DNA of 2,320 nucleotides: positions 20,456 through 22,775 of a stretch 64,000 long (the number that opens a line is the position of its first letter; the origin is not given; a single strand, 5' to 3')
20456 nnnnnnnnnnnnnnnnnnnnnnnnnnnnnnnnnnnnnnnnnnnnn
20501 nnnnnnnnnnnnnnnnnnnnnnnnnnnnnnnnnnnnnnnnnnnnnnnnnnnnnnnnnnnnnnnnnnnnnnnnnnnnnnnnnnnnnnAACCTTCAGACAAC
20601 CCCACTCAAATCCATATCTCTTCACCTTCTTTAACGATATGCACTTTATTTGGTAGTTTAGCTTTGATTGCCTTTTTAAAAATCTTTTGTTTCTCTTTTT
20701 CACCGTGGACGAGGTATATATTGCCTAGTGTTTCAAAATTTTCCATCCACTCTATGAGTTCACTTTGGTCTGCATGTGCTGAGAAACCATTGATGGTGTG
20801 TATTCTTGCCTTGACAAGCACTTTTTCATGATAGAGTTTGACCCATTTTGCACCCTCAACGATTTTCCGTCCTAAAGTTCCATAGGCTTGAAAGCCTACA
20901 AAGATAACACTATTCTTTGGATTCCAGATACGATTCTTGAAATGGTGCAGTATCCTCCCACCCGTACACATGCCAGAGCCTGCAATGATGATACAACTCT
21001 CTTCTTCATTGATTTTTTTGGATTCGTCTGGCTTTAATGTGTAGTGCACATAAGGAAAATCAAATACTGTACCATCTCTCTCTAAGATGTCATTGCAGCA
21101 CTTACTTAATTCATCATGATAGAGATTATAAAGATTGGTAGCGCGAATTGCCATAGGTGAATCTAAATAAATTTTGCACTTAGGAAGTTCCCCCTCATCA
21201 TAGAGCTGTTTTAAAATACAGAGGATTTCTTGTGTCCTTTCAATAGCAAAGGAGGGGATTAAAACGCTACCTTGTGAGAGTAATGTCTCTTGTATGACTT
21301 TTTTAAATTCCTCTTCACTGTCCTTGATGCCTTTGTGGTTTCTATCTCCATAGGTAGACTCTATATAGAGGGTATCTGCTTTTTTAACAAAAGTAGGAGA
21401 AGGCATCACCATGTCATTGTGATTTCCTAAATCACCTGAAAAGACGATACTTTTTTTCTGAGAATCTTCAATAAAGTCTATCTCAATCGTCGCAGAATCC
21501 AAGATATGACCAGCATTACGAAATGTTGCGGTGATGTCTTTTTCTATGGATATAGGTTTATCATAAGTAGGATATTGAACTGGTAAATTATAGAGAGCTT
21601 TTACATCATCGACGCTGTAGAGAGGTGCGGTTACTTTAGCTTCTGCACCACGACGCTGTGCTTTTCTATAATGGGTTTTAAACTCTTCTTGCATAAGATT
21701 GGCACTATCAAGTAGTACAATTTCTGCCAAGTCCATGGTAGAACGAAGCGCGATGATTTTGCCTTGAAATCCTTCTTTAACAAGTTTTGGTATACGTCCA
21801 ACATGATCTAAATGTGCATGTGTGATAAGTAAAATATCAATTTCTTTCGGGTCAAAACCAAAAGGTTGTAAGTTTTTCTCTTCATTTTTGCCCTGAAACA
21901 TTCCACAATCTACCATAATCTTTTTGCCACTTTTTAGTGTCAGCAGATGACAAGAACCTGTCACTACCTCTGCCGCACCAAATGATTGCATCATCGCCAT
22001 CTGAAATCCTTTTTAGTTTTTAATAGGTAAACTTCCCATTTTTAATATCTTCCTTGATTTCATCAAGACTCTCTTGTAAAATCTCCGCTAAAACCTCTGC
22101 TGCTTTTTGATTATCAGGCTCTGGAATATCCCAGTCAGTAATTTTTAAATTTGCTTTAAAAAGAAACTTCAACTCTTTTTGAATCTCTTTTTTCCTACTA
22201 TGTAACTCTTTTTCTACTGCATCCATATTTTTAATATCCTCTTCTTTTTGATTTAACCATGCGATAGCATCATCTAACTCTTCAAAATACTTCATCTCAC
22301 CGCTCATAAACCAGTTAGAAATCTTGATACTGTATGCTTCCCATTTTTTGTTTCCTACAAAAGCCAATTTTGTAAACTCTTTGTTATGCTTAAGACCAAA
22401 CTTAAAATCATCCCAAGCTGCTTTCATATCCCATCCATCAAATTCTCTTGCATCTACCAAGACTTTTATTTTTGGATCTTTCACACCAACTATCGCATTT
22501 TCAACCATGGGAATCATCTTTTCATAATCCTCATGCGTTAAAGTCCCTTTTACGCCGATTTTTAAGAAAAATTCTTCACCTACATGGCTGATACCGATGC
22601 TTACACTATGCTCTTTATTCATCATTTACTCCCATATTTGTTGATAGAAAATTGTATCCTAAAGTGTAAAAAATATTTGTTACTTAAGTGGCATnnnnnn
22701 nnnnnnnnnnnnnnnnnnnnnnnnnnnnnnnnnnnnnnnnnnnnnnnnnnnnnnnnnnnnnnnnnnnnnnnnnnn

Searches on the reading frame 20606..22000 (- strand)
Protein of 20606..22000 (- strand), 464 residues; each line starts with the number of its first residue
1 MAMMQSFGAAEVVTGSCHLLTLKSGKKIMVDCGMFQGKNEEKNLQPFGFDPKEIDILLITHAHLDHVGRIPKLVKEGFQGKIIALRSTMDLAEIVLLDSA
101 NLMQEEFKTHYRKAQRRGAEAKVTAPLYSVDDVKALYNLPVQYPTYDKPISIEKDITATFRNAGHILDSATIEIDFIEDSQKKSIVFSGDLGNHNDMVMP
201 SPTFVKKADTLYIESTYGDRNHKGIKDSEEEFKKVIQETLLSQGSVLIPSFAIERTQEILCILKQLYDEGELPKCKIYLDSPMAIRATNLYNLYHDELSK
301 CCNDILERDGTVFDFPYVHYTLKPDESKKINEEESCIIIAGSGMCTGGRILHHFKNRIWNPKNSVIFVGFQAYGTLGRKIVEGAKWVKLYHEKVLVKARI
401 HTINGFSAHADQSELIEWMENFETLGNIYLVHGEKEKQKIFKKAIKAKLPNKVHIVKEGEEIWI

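Call 44: search_protein_families(library=pfam, proteins=[window:20606-22000:-], max_evalue=0.001)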
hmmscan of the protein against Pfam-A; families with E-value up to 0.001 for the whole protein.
window:20606-22000:- (464 aa): 5 families
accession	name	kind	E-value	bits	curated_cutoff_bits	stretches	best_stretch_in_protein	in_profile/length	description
PF10996.14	Beta-Casp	-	2.8e-40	138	27.7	1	256-380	1-120/120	Beta-Casp domain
PF07521.17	RMMBL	-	4.5e-17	62.2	21.6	1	394-455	2-62/63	Zn-dependent metallo-hydrolase RNA specificity domain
PF00753.33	Lactamase_B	-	5.6e-15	56.2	22.7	1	13-202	4-161/196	Metallo-beta-lactamase superfamily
PF12706.13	Lactamase_B_2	-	5.9e-07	29.7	27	1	28-89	3-64/200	Beta-lactamase superfamily domain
PF16661.11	Lactamase_B_6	-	1.9e-05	24.5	27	1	25-205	6-176/193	Metallo-beta-lactamase superfamily domain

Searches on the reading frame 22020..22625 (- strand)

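Call 44: search_protein_families(library=pfam, proteins=[window:22020-22625:-], max_evalue=0.001)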
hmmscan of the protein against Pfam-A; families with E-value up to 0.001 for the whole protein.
window:22020-22625:- (201 aa): 1 family
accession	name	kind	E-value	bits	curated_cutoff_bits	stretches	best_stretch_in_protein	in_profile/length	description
PF11964.13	SpoIIAA-like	-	1.7e-31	109.5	25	1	21-124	2-105/106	SpoIIAA-like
